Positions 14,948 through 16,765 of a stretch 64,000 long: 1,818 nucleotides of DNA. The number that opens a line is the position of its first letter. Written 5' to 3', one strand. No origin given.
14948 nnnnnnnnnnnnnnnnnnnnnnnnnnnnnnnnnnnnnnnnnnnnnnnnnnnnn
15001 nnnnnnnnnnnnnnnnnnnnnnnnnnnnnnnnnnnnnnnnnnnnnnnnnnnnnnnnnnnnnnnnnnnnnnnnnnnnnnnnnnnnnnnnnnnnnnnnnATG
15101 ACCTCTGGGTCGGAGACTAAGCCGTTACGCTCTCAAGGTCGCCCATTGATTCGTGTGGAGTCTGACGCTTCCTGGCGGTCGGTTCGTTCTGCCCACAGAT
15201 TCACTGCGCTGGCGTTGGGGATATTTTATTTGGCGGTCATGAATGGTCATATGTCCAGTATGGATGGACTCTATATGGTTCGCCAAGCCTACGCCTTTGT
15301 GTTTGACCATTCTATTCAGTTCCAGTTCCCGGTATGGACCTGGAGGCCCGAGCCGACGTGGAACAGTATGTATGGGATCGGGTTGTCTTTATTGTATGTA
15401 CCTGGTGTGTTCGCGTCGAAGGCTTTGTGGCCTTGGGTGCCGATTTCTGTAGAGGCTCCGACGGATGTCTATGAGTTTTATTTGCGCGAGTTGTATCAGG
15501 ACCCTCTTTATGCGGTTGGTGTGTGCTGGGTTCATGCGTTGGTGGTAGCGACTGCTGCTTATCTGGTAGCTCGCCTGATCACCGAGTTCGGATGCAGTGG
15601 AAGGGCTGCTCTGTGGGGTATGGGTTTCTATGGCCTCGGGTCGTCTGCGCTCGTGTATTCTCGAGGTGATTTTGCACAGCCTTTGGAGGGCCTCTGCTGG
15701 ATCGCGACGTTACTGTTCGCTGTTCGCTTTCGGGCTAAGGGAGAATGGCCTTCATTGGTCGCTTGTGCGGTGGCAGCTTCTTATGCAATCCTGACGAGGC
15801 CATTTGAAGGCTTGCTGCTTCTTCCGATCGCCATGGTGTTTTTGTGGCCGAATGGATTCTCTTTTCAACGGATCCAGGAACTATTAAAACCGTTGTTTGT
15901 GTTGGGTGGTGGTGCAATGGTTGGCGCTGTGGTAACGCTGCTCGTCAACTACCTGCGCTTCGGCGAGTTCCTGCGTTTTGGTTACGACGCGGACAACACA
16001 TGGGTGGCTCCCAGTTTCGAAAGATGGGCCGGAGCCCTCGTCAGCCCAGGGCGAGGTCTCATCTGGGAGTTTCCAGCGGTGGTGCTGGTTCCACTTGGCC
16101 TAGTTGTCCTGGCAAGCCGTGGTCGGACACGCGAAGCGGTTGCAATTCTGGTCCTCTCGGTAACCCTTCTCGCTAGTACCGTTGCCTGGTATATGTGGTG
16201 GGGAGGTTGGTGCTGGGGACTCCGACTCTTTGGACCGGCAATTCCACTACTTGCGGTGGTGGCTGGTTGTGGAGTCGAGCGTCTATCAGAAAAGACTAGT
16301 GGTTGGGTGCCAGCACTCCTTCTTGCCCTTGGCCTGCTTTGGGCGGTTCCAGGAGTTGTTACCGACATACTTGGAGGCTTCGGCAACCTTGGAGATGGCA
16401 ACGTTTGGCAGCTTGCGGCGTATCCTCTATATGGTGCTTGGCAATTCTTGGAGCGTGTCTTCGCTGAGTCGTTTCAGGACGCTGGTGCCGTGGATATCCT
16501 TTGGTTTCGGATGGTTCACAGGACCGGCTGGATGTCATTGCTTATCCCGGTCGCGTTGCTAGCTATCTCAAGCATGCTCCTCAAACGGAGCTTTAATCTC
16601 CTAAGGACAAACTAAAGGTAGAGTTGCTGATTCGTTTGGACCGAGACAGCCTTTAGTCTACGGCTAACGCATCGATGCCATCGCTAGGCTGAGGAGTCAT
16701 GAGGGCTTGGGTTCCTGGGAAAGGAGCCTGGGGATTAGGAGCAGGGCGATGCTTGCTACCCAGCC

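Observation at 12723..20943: Stand-alone cluster of four different GT-C-like polytopic membrane proteins with no donor-synthesis, flippase or acceptor genes nearby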

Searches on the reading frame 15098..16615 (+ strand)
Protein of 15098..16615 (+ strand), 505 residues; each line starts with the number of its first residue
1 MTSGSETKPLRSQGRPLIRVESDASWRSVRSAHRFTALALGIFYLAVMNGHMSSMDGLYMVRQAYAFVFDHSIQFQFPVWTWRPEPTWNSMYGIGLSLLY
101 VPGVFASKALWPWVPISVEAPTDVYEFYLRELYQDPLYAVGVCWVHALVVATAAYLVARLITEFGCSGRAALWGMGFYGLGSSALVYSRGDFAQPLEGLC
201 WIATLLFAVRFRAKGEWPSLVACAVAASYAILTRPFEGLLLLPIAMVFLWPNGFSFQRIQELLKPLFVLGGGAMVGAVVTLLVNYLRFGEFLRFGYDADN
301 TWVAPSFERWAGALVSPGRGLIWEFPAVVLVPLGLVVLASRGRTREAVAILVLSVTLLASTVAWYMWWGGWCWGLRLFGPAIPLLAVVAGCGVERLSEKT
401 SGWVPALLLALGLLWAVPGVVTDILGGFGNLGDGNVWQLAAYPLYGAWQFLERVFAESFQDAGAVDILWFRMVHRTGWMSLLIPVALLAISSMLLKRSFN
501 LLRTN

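Call 4: search_protein_families(library=pfam, proteins=[window:15098-16615:+], max_evalue=1)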
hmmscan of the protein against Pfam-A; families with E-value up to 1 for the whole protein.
window:15098-16615:+ (505 aa): 2 families
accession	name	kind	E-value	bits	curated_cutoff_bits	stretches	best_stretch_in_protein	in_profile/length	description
PF13231.12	PMT_2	-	0.00038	21.1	26.1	1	141-252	23-133/160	Dolichyl-phosphate-mannose-protein mannosyltransferase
PF03901.23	Glyco_transf_22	-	0.0068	16.1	23.8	1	171-290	111-231/414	Alg9-like mannosyltransferase family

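Call 5: search_protein_families(library=ncbifam, proteins=[window:15098-16615:+], max_evalue=1)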
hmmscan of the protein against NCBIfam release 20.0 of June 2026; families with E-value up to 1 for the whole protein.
window:15098-16615:+ (505 aa): 1 family
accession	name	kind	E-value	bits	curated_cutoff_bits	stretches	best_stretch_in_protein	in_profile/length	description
NF047440.1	LA3751_2_3_fam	subfamily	1.2e-12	47.5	200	1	140-414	99-376/460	LA_3751/LA_3752 family putative glycosyltransferase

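Call 11: search_solved_structures(query=window:15098-16615:+, max_evalue=10)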
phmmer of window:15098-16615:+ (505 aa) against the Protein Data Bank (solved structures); distinct sequences matched with E-value up to 10: 1.
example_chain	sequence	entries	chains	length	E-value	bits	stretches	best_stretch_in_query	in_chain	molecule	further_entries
1ypa_I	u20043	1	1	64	1.4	10.8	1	214-249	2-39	CHYMOTRYPSIN INHIBITOR 2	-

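Call 14: find_encoding_contigs(protein=window:15098-16615:+, flank=10000, max_places=6)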
Protein window:15098-16615:+ (505 aa): 16 contigs read that carry it; 6 places shown.
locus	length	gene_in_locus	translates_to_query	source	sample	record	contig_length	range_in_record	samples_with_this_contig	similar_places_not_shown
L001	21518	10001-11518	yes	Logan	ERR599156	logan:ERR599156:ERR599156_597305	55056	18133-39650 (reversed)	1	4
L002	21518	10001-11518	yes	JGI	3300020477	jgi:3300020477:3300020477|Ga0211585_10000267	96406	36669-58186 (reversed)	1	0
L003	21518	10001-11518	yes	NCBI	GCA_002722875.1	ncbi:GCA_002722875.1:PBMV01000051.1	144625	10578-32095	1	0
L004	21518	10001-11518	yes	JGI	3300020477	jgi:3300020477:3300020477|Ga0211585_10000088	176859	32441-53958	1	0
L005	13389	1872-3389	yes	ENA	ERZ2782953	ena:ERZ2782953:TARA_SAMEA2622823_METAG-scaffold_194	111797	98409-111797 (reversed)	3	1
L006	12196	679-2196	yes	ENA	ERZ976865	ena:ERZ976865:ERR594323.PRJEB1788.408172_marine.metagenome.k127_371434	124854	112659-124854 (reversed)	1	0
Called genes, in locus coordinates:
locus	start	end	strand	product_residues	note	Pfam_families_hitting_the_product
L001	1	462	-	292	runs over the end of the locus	-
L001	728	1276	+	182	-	PF13386:DsbD_2 (faint)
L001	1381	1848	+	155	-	-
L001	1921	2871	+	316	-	PF01699:Na_Ca_ex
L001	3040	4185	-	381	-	PF00266:Aminotran_5, PF01041:DegT_DnrJ_EryC1 (weak), PF01212:Beta_elim_lyase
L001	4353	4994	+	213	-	PF00702:Hydrolase, PF12710:HAD, PF13419:HAD_2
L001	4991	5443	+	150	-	PF13622:4HBT_3 (weak), PF03061:4HBT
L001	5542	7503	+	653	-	PF01011:PQQ, PF13360:PQQ_2 (faint)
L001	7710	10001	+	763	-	-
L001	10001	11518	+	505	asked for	-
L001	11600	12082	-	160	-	-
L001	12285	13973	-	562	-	-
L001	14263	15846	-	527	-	-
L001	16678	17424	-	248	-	PF13489:Methyltransf_23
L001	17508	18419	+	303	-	PF03372:Exo_endo_phos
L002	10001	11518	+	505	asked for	-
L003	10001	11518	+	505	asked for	-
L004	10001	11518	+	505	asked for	-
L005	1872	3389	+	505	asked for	-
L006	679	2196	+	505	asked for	-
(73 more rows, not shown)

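Call 22: find_homologous_proteins(query=window:15098-16615:+, max_evalue=0.001)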
Query window:15098-16615:+ (505 aa): 117 proteins with E <= 0.001 among 8000 candidates.
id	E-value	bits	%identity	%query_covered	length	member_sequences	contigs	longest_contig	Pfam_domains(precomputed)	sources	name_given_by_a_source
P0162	0.0e+0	1139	100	100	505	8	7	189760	-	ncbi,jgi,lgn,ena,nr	ncbi:MAG: hypothetical protein CL484_09395 [Acidobacteria bacterium]|nr:hypothetical protein [Acidob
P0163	2.8e-226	771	72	91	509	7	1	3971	-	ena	-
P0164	3.7e-201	688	64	98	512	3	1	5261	-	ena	-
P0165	3.1e-198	678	64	99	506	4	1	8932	-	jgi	jgi:hypothetical protein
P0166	2.2e-190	652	63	97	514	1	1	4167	-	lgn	-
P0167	6.4e-187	641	70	82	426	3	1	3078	-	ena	-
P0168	2.3e-185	636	62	91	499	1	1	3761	-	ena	-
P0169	2.6e-184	632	60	94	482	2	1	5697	-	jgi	jgi:hypothetical protein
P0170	1.8e-180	619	60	94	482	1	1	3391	-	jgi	jgi:hypothetical protein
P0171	2.0e-178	613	61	92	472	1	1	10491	-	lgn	-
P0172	1.2e-176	607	58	97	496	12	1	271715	-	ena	-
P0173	3.1e-173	596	59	91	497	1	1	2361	-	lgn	-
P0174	4.8e-171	588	59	91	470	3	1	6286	-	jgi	jgi:hypothetical protein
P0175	2.3e-170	586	59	90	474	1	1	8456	-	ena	-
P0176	1.2e-159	551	55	92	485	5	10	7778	PF13231.13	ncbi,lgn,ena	-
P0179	1.3e-157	544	55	91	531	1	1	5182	PF13231.13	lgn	-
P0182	8.1e-152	525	54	85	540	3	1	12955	PF13231.13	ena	-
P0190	1.7e-135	471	50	91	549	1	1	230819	-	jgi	jgi:hypothetical protein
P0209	1.5e-101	359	43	91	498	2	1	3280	PF13231.13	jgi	jgi:4-amino-4-deoxy-L-arabinose transferase-like glycosyltransferase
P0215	5.8e-99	350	47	88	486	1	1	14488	PF13231.13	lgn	-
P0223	2.9e-96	342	43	94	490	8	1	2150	PF13231.13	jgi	jgi:hypothetical protein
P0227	2.4e-95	338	43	92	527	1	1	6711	PF13231.13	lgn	-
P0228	4.9e-95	337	44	91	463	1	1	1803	PF13231.13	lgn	-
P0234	7.2e-93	330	43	94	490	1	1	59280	PF13231.13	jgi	jgi:Dolichyl-phosphate-mannose-protein mannosyltransferase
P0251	5.8e-83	298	38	94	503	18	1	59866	PF13231.13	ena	-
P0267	1.7e-25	108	29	91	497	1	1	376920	PF02366.25,PF13231.13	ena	-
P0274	1.0e-6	46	31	50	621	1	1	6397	PF13231.13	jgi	jgi:hypothetical protein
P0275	3.7e-6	44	31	37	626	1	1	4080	PF13231.13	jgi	jgi:hypothetical protein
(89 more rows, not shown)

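Call 23: find_encoding_contigs(protein=P0172, flank=10000, max_places=1)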
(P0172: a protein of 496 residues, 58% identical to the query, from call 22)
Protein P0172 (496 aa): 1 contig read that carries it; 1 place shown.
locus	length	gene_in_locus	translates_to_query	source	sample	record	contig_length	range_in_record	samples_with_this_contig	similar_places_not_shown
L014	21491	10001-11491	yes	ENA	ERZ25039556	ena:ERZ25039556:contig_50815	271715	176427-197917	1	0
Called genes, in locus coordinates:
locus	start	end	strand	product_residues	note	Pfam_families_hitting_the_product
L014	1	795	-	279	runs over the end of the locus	-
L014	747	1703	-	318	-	-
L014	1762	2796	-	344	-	-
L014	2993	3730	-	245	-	-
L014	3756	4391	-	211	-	PF09586:YfhO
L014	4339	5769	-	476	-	-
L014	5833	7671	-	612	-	-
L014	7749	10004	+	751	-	-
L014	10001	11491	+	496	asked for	-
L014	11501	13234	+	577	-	PF02366:PMT, PF13231:PMT_2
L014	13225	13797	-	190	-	-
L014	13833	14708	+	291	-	-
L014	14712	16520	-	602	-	-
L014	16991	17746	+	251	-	-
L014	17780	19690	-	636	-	-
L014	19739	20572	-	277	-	-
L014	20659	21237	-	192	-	-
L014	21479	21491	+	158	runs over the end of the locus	-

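Call 24: find_encoding_contigs(protein=P0190, flank=10000, max_places=1)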
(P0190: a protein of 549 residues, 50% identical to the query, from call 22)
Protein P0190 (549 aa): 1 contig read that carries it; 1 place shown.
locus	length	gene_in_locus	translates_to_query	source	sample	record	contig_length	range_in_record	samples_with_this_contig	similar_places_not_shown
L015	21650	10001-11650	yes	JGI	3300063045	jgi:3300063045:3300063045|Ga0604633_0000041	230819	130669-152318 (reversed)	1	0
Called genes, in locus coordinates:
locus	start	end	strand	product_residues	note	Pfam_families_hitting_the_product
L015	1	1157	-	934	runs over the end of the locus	-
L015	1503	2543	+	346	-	-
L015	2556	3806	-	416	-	PF04542:Sigma70_r2, PF08281:Sigma70_r4_2, PF20239:DUF6596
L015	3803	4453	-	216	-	PF21948:LplA-B_cat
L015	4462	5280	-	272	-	PF00440:TetR_N (weak), PF21943:TetR_C_46 (weak)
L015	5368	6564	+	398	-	PF00970:FAD_binding_6, PF00175:NAD_binding_1 (weak), PF00111:Fer2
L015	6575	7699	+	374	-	PF00487:FA_desaturase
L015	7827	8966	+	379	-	PF13641:Glyco_tranf_2_3, PF00535:Glycos_transf_2, PF13632:Glyco_trans_2_3 (weak)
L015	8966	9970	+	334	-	PF04055:Radical_SAM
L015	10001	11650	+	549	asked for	-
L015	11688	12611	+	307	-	-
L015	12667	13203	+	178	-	PF01661:Macro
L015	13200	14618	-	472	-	PF22807:TrAA12, PF23500:DUF7133, PF07995:GSDH, PF22807:TrAA12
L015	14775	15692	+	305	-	PF02735:Ku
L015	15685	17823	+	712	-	PF01068:DNA_ligase_A_M, PF04679:DNA_ligase_A_C, PF21686:LigD_Prim-Pol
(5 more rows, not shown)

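Call 31: search_solved_structures(query=A2, max_evalue=10, show_alignments=1)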
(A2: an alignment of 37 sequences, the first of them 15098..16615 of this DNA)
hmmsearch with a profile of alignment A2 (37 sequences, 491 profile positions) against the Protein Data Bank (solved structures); distinct sequences matched with E-value up to 10: 0.

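Call 39: find_related_loci(query=A2, collection=metagenome_contigs, flank=10000)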
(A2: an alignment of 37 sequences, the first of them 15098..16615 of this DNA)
Query A2 (505 aa) in metagenome_contigs; peptide patterns used: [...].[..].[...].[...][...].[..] (x = any residue, [..] = any of these).
80 stretches matched a pattern; 32 encode a relative of the query (tblastn E <= 1e-3); 32 distinct loci.
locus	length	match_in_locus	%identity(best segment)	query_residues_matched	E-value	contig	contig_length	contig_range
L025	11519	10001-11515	100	1-505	0e+0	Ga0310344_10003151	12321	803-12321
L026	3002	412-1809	54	30-494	6e-150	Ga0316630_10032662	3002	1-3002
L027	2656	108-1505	54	30-494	1e-150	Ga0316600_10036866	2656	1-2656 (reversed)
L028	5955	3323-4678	52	30-480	6e-140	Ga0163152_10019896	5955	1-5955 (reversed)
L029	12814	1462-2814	51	47-495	8e-123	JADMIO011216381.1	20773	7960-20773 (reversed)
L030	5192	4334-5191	59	32-317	1e-101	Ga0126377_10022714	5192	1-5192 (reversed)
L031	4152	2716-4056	43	12-466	1e-99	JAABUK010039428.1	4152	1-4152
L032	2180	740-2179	42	11-490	8e-103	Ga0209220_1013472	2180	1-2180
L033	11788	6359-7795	45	17-501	7e-95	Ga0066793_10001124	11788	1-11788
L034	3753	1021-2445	41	8-480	3e-95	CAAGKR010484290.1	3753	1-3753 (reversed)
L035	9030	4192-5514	43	37-481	3e-94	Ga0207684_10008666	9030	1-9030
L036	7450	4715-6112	45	23-495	9e-94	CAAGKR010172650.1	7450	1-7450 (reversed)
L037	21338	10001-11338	43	29-480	3e-91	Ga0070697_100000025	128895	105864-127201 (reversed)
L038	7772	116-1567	40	13-501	4e-91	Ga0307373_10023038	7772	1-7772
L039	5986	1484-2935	40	13-501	4e-91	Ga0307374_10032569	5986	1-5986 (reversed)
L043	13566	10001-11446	42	19-505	2e-85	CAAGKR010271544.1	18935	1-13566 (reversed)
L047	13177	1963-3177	41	6-430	2e-71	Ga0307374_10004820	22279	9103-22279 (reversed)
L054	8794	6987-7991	35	30-376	2e-36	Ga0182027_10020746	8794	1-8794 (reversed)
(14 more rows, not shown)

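Call 49: search_protein_families(library=pfam, proteins=[L035:2995-3966:-, L037:8150-9244:+, L037:11385-12731:-, L043:7945-8904:-, L047:4312-5883:-, L054:2076-3734:+, L014:5833-7671:-, L028:1130-2548:+, L035:399-1409:-], max_evalue=0.001)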
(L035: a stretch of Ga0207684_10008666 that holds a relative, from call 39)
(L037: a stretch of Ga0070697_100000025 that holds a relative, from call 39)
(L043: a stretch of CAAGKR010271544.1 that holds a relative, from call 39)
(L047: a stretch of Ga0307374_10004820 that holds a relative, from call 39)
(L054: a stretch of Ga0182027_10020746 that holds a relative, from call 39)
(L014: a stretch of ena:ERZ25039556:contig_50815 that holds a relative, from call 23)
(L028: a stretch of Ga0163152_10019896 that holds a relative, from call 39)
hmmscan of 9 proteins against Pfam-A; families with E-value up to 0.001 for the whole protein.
L035:2995-3966:- (323 aa): 3 families
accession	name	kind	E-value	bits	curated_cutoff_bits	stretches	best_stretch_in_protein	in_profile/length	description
PF00535.33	Glycos_transf_2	-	2.7e-24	86.4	23.3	1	13-173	1-165/168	Glycosyl transferase family 2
PF13641.12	Glyco_tranf_2_3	-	7.6e-07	29.8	27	1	12-180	3-179/230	Glycosyltransferase like family 2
PF10111.15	Glyco_tranf_2_2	-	5.4e-05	23.3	27.3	1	15-109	2-97/276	Glycosyltransferase like family 2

L037:8150-9244:+ (364 aa): 6 families
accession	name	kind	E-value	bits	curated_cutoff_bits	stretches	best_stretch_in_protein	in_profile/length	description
PF00534.26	Glycos_transf_1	-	6.2e-30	104.4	26.4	1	173-330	12-169/172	Glycosyl transferases group 1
PF13692.12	Glyco_trans_1_4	-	5.6e-28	98.4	27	1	177-319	2-142/142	Glycosyl transferases group 1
PF13439.12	Glyco_transf_4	-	4.6e-16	59.7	28.5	1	54-160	54-168/170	Glycosyltransferase Family 4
PF13579.12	Glyco_trans_4_4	-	1.8e-12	48.3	29.7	1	80-157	86-158/158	Glycosyl transferase 4-like domain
PF20706.3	GT4-conflict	-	2.6e-12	46.9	26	1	152-344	175-383/385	Family 4 Glycosyltransferase in conflict systems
PF13524.12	Glyco_trans_1_2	-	8.9e-09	35.9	25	1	207-341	12-137/144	Glycosyl transferase-like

L037:11385-12731:- (448 aa): 1 family
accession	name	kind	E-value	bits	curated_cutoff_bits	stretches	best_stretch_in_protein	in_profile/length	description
PF04932.20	Wzy_C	-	2e-23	83.3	31.7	1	226-363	2-149/149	O-Antigen ligase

L043:7945-8904:- (319 aa): 6 families
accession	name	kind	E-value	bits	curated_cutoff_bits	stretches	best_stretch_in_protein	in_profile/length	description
PF13489.12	Methyltransf_23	-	2.2e-21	76.7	27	1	122-262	22-161/164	Methyltransferase domain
PF08241.18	Methyltransf_11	-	2.8e-14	53.9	21.2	1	127-218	1-95/95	Methyltransferase domain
PF08242.18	Methyltransf_12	-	1.4e-12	48.6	30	1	127-216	1-98/98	Methyltransferase domain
PF13649.12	Methyltransf_25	-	8.2e-11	42.9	27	1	127-214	2-97/97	Methyltransferase domain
PF13847.12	Methyltransf_31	-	5.5e-08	33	27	1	123-230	4-122/145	Methyltransferase domain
PF08003.17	Methyltransf_9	-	7.6e-05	22.3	23.8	1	120-260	113-260/315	Protein of unknown function (DUF1698)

L047:4312-5883:- (523 aa): 2 families
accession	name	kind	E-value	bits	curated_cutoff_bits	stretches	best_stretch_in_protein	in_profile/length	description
PF13440.11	Polysacc_synt_3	-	2.7e-13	50.3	23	1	41-338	6-286/293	Polysaccharide biosynthesis protein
PF01943.22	Polysacc_synt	-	2.4e-10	40.8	28.2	1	13-295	2-271/274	Polysaccharide biosynthesis protein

L054:2076-3734:+ (552 aa): 1 family
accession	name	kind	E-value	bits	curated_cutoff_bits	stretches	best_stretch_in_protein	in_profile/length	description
PF04932.20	Wzy_C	-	0.00056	20.2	31.7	1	300-473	1-149/149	O-Antigen ligase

L014:5833-7671:- (612 aa): 0 families

L028:1130-2548:+ (472 aa): 0 families

L035:399-1409:- (336 aa): 8 families
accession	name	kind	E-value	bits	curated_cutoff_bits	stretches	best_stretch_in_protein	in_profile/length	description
PF01370.27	Epimerase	-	7.3e-55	186.4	20.9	1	22-252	1-240/240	NAD dependent epimerase/dehydratase family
PF16363.11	GDP_Man_Dehyd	-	9.9e-47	160.4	27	1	23-315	1-330/332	GDP-mannose 4,6 dehydratase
PF01073.25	3Beta_HSD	-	1.8e-13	50.6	22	1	23-245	1-235/280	3-beta hydroxysteroid dehydrogenase/isomerase family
PF07993.18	NAD_binding_4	-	9e-12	45.1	20.1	1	24-56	1-36/258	Male sterility protein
PF02719.21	Polysacc_synt_2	-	7.9e-11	42.1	20.2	1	23-177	2-155/293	Polysaccharide biosynthesis protein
PF04321.23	RmlD_sub_bind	-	1.9e-10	40.8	27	1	21-243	2-201/287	RmlD substrate binding domain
PF13460.12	NAD_binding_10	-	6.1e-09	36.4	27.2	1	26-168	1-128/184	NAD(P)H-binding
PF05368.20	NmrA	-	0.00028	21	27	1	20-82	3-66/298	NmrA-like family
